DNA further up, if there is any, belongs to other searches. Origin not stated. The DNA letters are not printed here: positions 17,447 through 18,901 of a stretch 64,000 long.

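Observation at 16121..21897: Six-gene minus-strand operon with an unusual enzyme combination: HisD-like dehydrogenase, LacI regulator, alpha/beta hydrolase, MetE-like methyltransferase fold, HpcH aldolase and Asp/Glu racemase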

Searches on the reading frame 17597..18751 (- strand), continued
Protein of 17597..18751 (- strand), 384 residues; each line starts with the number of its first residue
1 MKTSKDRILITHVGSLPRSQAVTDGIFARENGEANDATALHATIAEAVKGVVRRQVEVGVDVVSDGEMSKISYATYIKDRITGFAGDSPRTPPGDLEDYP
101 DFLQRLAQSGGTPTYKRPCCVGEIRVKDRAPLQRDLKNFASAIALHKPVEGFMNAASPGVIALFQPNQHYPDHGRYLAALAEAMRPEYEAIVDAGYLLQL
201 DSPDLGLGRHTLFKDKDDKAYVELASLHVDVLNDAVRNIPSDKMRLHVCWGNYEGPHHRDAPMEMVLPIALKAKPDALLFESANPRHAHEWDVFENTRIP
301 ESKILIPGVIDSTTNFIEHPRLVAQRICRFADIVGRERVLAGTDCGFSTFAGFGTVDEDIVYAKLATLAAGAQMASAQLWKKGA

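Call 49: get_annotated_region(hit=H1, flank=12000)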
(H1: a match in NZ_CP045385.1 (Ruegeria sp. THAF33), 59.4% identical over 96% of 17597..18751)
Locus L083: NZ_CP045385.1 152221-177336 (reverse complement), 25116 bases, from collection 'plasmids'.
description: Ruegeria sp. THAF33 plasmid pTHAF33_a, complete sequence
organism: Ruegeria sp. THAF33 (NCBI taxid 2587853)
taxonomy: Bacteria; Pseudomonadota; Alphaproteobacteria; Rhodobacterales; Roseobacteraceae; Ruegeria; Ruegeria sp. THAF33
host: -; source: pure culture,Surface of a polyethylene microplastic particle present in tank 6 of a marine aquarium ...; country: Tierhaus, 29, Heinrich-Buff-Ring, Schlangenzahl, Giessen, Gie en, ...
typing (MOB-suite, as given by PLSDB): non-mobilizable
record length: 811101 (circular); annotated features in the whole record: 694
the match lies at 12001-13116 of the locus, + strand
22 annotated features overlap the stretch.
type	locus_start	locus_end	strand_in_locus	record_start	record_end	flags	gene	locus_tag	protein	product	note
CDS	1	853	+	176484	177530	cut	-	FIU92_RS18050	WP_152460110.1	ABC transporter ATP-binding protein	-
CDS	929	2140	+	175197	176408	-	-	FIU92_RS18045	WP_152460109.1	extracellular solute-binding protein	-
CDS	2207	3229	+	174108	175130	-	-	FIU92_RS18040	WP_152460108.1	sugar ABC transporter permease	-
CDS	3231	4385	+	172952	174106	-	-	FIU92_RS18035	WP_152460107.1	carbohydrate ABC transporter permease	GO:0008643 - carbohydrate transport [Evidence IEA]; GO:0055085 - transmembrane transport [Evidence IEA]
CDS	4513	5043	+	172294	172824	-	-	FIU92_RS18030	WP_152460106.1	ester cyclase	GO:0030638 - polyketide metabolic process [Evidence IEA]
CDS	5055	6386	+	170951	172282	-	hisD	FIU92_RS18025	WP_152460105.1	histidinol dehydrogenase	GO:0000105 - histidine biosynthetic process [Evidence IEA]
CDS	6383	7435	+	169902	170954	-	-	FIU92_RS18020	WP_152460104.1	ester cyclase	GO:0030638 - polyketide metabolic process [Evidence IEA]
CDS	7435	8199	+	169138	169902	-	-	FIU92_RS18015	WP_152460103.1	SDR family oxidoreductase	-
CDS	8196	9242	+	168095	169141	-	-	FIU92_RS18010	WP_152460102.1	LacI family DNA-binding transcriptional regulator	-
CDS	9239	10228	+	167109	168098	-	-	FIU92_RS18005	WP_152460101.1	ester cyclase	GO:0030638 - polyketide metabolic process [Evidence IEA]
CDS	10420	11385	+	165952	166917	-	-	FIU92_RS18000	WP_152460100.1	cupin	-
CDS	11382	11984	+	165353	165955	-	-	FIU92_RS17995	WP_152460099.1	class I SAM-dependent methyltransferase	-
CDS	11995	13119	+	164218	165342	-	-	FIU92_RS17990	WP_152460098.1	cobalamin-independent methionine synthase II family protein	-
CDS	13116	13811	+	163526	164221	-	-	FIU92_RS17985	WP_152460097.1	alpha/beta fold hydrolase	-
CDS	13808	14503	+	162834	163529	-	-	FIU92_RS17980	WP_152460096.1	RraA family protein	-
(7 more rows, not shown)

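Call 50: get_annotated_region(hit=H11, flank=12000)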
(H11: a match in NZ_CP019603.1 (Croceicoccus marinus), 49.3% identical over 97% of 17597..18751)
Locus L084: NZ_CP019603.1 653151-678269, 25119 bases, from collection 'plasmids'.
description: Croceicoccus marinus strain E4A9 plasmid pCME4A9I, complete sequence
organism: Croceicoccus marinus (NCBI taxid 450378)
taxonomy: Bacteria; Pseudomonadota; Alphaproteobacteria; Sphingomonadales; Erythrobacteraceae; Croceicoccus; Croceicoccus marinus
host: -; source: -; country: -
typing (MOB-suite, as given by PLSDB): non-mobilizable; replicon rep_cluster_545
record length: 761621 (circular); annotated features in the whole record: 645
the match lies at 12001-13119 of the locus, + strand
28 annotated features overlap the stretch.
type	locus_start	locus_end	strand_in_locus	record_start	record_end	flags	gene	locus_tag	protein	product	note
CDS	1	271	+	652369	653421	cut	-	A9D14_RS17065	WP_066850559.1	HlyD family efflux transporter periplasmic adaptor subunit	-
CDS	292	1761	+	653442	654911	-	-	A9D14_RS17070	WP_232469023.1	TolC family protein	GO:0055085 - transmembrane transport [Evidence IEA]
CDS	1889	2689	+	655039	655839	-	-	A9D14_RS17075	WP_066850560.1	SDR family oxidoreductase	-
CDS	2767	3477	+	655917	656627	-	-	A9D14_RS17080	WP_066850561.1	M50 family metallopeptidase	-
CDS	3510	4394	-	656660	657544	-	-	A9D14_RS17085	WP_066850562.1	class I SAM-dependent methyltransferase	-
CDS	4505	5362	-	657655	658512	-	-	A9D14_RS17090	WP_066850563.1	helix-turn-helix domain-containing protein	GO:0006355 - regulation of DNA-templated transcription [Evidence IEA]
CDS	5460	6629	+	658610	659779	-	pobA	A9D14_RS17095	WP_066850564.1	4-hydroxybenzoate 3-monooxygenase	GO:0018874 - benzoate metabolic process [Evidence IEA]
CDS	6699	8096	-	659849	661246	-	-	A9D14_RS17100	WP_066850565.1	aminomethyltransferase family protein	-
CDS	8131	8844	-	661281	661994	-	-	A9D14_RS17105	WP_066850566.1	alpha/beta fold hydrolase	-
CDS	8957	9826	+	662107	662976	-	-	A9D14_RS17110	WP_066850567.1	methylenetetrahydrofolate reductase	GO:0006555 - methionine metabolic process [Evidence IEA]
CDS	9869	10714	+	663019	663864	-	purU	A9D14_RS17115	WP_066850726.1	formyltetrahydrofolate deformylase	GO:0009152 - purine ribonucleotide biosynthetic process [Evidence IEA]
CDS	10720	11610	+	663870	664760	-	folD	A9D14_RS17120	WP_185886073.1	bifunctional methylenetetrahydrofolate dehydrogenase/methenyltetrahydrofolate cyclohydrolase FolD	-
CDS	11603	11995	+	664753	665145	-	-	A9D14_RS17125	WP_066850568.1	dihydroneopterin aldolase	-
CDS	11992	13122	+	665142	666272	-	-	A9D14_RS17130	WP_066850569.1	cobalamin-independent methionine synthase II family protein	-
CDS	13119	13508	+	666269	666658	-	-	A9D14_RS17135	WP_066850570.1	nuclear transport factor 2 family protein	-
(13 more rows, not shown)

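Call 52: get_annotated_region(hit=H8, flank=10000)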
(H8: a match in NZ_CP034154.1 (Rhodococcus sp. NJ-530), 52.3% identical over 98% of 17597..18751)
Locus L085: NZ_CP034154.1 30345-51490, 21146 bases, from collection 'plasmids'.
description: Rhodococcus sp. NJ-530 plasmid unnamed2, complete sequence
organism: Rhodococcus sp. NJ-530 (NCBI taxid 2490853)
taxonomy: Bacteria; Actinomycetota; Actinomycetes; Mycobacteriales; Nocardiaceae; Rhodococcus; Rhodococcus sp. NJ-530
host: -; source: Antarctic sea ice; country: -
typing (MOB-suite, as given by PLSDB): non-mobilizable
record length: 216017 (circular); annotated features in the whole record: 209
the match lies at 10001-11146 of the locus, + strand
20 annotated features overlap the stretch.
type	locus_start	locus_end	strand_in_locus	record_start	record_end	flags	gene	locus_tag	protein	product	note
CDS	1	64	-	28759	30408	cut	-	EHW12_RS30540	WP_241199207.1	DEAD/DEAH box helicase family protein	-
CDS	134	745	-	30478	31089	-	-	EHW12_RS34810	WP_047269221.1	hypothetical protein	-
CDS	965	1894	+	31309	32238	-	-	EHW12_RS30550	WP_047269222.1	ribonuclease H family protein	-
CDS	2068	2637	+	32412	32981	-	-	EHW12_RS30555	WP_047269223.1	hypothetical protein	-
CDS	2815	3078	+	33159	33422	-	-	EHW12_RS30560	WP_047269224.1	hypothetical protein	-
CDS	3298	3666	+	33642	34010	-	-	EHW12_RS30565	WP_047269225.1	hypothetical protein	-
CDS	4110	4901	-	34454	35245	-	istB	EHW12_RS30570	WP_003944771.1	IS21-like element IS1415 family helper ATPase IstB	-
CDS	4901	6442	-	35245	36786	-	istA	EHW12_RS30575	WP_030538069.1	IS21-like element IS1415 family transposase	GO:0006313 - DNA transposition [Evidence IEA]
CDS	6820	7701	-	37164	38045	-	-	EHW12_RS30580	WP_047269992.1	MurR/RpiR family transcriptional regulator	GO:0006355 - regulation of DNA-templated transcription [Evidence IEA]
CDS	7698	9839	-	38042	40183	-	-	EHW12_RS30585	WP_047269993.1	PQQ-binding-like beta-propeller repeat protein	-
CDS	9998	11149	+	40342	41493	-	-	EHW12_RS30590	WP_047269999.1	cobalamin-independent methionine synthase II family protein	-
CDS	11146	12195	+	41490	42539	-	-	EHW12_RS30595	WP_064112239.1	2-oxoglutarate and iron-dependent oxygenase domain-containing protein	-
CDS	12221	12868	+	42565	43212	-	-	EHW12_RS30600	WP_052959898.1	GPR1/FUN34/YaaH family transporter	-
CDS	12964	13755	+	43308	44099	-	-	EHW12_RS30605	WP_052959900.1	phytanoyl-CoA dioxygenase family protein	-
CDS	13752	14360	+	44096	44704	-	-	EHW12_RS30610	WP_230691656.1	HD domain-containing protein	-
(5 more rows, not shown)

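Call 53: get_annotated_region(hit=H10, flank=10000)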
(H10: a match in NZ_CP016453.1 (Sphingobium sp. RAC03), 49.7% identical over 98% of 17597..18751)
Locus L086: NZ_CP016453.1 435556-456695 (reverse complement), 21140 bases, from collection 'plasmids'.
description: Sphingobium sp. RAC03 plasmid pBSY17_1, complete sequence
organism: Sphingobium sp. RAC03 (NCBI taxid 1843368)
taxonomy: Bacteria; Pseudomonadota; Alphaproteobacteria; Sphingomonadales; Sphingomonadaceae; Sphingobium; Sphingobium sp. RAC03
host: -; source: Microbial isolate,Algal phycosphere; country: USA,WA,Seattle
typing (MOB-suite, as given by PLSDB): non-mobilizable; mating-pair formation MPF_F
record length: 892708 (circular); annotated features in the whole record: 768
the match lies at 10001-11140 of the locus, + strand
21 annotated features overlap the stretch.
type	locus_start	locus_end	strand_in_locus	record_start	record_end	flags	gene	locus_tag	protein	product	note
CDS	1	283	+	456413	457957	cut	-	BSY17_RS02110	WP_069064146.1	tryptophan halogenase family protein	-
CDS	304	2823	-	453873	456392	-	-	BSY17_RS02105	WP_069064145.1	glycoside hydrolase family 9 protein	-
CDS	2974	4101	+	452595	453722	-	-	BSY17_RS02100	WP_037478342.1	glycoside hydrolase family 43 protein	-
CDS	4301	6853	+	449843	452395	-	-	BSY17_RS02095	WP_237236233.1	glycoside hydrolase family 3 C-terminal domain-containing protein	GO:0005975 - carbohydrate metabolic process [Evidence IEA]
CDS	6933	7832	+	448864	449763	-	-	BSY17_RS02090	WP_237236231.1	alpha/beta hydrolase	-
CDS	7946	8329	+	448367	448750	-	-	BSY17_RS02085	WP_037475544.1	cytochrome c family protein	-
CDS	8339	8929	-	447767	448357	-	-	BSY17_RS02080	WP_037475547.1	TetR/AcrR family transcriptional regulator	-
CDS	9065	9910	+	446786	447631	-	-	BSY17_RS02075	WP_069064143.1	p-hydroxycinnamoyl CoA hydratase/lyase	-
CDS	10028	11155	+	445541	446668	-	-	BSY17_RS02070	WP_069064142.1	cobalamin-independent methionine synthase II family protein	-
CDS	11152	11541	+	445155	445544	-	-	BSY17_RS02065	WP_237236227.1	nuclear transport factor 2 family protein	-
CDS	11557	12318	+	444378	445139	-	-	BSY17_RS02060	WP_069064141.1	IclR family transcriptional regulator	GO:0006355 - regulation of DNA-templated transcription [Evidence IEA]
CDS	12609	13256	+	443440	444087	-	-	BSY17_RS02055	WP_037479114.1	glutathione S-transferase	-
CDS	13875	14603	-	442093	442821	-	istB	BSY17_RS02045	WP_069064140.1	IS21-like element helper ATPase IstB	-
CDS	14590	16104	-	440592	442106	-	istA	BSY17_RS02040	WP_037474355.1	IS21 family transposase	-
CDS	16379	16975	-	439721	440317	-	-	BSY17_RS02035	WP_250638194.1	MipA/OmpV family protein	-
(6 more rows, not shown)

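Call 54: get_annotated_region(hit=H7, flank=14000)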
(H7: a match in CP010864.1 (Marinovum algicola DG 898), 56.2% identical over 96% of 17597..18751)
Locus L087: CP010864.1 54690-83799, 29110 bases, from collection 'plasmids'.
description: Marinovum algicola DG 898 plasmid pMaD9, complete sequence
organism: Marinovum algicola DG 898 (NCBI taxid 988812)
taxonomy: Bacteria; Pseudomonadota; Alphaproteobacteria; Rhodobacterales; Roseobacteraceae; Marinovum; Marinovum algicola; Marinovum algicola DG 898
host: -; source: -; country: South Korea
typing (MOB-suite, as given by PLSDB): non-mobilizable
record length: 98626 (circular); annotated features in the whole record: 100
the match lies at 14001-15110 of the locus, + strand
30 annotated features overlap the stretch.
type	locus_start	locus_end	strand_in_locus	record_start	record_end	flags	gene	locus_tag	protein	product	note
CDS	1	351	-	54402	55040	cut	-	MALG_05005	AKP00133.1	Glutathione S-transferase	-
CDS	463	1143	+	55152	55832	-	-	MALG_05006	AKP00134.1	Transcriptional regulator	-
CDS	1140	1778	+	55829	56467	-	-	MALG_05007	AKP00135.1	Glutathione S-transferase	-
CDS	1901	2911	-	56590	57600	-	-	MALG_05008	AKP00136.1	hypothetical protein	-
CDS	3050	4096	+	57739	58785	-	-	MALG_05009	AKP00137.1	Glycerol-3-phosphate ABC transporter, ATP-binding protein UgpC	-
CDS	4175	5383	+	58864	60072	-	-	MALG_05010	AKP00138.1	Maltose/maltodextrin ABC transporter, substrate binding protein periplasmic protein MalE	-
CDS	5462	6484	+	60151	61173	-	-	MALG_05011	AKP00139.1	ABC-type sugar transport system, permease component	-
CDS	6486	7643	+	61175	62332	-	-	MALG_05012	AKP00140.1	Various polyols ABC transporter, permease component 2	-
CDS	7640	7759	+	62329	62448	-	-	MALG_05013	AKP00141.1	hypothetical protein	-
CDS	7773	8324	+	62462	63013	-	-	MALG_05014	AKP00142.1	putative ester cyclase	-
CDS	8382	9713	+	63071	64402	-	-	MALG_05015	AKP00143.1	Histidinol dehydrogenase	-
CDS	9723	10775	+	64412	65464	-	-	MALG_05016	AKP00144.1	putative ester cyclase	-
CDS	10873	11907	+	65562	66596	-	-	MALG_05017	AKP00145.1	Transcriptional regulator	-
CDS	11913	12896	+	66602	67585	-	-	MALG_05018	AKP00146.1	SnoaL-like polyketide cyclase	-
CDS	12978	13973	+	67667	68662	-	-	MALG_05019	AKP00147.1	Cupin domain protein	-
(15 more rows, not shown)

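Call 55: get_annotated_region(hit=H4, flank=14000)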
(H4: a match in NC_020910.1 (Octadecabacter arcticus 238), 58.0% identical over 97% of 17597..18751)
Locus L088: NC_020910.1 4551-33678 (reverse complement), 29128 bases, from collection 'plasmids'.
description: Octadecabacter arcticus 238 plasmid pOA238_160, complete sequence
organism: Octadecabacter arcticus 238 (NCBI taxid 391616)
taxonomy: Bacteria; Pseudomonadota; Alphaproteobacteria; Rhodobacterales; Roseobacteraceae; Octadecabacter; Octadecabacter arcticus; Octadecabacter arcticus 238
host: -; source: 150 km offshore; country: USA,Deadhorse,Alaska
typing (MOB-suite, as given by PLSDB): mobilizable; replicon rep_cluster_291; relaxase MOBP
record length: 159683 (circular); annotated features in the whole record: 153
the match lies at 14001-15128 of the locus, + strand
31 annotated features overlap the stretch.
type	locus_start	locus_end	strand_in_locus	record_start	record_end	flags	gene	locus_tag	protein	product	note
CDS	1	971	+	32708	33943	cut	-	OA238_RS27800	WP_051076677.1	extracellular solute-binding protein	-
CDS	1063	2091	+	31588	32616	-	-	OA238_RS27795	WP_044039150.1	sugar ABC transporter permease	-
CDS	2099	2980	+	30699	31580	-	-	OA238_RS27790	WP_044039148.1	carbohydrate ABC transporter permease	GO:0008643 - carbohydrate transport [Evidence IEA]; GO:0055085 - transmembrane transport [Evidence IEA]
CDS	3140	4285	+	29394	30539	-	-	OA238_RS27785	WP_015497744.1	ester cyclase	GO:0030638 - polyketide metabolic process [Evidence IEA]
CDS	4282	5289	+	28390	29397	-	-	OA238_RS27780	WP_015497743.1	nuclear transport factor 2 family protein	-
CDS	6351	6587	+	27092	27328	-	-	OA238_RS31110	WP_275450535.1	DDE-type integrase/transposase/recombinase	-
CDS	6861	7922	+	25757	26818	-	-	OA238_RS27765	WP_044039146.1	ABC transporter ATP-binding protein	-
CDS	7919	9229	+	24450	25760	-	hisD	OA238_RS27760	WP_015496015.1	histidinol dehydrogenase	GO:0000105 - histidine biosynthetic process [Evidence IEA]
CDS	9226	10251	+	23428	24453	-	-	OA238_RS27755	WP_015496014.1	ester cyclase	GO:0030638 - polyketide metabolic process [Evidence IEA]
CDS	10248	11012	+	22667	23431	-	-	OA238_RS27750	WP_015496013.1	SDR family oxidoreductase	-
CDS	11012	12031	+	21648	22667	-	-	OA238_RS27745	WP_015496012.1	LacI family DNA-binding transcriptional regulator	-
CDS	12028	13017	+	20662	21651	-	-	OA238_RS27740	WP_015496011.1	nuclear transport factor 2 family protein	-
CDS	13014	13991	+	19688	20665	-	-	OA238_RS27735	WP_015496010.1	cupin domain-containing protein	-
CDS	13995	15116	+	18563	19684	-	-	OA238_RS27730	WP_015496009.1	cobalamin-independent methionine synthase II family protein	-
CDS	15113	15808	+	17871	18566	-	-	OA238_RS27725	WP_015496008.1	alpha/beta fold hydrolase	-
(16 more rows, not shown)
